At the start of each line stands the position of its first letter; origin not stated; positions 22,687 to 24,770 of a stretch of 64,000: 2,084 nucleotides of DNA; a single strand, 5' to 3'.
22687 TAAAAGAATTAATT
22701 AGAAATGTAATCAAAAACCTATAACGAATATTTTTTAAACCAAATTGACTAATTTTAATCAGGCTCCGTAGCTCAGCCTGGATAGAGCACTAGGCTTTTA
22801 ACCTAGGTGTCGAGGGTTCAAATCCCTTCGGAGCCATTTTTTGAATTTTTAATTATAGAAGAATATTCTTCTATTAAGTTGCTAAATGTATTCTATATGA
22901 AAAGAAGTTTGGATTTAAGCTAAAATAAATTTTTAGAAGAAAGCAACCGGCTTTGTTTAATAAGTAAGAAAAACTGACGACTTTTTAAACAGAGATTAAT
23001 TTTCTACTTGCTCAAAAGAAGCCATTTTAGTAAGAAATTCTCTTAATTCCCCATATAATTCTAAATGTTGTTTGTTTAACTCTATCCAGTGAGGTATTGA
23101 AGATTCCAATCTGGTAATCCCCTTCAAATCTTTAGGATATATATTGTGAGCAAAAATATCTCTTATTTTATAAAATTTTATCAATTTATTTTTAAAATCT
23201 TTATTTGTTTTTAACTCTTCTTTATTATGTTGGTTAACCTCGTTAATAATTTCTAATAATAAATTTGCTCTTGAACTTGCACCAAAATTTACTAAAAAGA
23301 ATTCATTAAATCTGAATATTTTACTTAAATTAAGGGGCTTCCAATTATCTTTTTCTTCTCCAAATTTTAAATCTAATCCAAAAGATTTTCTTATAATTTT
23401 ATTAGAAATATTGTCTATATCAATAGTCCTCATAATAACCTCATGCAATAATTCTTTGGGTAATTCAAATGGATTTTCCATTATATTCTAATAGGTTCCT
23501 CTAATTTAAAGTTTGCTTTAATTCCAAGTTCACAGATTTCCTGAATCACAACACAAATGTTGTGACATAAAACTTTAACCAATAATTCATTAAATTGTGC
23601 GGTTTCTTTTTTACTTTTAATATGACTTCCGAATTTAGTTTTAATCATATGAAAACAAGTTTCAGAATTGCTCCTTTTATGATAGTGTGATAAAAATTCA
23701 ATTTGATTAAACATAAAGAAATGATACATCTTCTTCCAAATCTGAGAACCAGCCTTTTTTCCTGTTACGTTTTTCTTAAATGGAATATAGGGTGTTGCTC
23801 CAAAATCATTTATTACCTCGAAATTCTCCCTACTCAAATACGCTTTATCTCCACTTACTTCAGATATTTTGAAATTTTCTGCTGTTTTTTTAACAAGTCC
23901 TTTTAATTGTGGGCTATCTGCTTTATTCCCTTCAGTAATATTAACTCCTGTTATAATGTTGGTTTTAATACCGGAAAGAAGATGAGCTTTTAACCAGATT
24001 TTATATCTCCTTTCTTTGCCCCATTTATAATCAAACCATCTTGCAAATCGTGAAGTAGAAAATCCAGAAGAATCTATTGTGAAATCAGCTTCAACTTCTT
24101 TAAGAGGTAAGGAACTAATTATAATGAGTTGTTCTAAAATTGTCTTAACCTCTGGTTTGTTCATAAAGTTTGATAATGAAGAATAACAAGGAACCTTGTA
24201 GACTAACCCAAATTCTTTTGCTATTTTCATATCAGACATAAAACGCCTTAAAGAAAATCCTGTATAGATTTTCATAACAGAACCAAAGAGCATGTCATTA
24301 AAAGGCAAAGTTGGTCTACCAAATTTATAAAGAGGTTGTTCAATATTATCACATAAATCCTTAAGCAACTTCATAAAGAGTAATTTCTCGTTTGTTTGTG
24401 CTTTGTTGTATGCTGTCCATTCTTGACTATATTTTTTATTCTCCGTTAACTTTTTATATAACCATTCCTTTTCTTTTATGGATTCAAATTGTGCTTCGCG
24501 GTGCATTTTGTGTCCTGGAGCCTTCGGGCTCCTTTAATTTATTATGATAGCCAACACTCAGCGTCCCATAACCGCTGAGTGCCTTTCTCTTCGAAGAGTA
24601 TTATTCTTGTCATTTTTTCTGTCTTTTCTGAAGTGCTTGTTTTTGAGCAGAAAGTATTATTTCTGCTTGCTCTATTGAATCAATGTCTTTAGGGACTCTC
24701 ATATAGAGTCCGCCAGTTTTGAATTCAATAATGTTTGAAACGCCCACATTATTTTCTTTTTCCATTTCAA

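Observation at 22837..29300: Accessory island inserted at the 3' end of tRNA-Lys: transposase, uncharacterised genes, fused Type IIG RM enzyme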

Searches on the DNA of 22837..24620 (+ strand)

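Call 13: search_dna_similar(query=window:22837-24620:+, collection=plasmids, mode=distant)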
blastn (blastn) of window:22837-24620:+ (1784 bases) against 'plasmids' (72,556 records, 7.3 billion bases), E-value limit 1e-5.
No match.
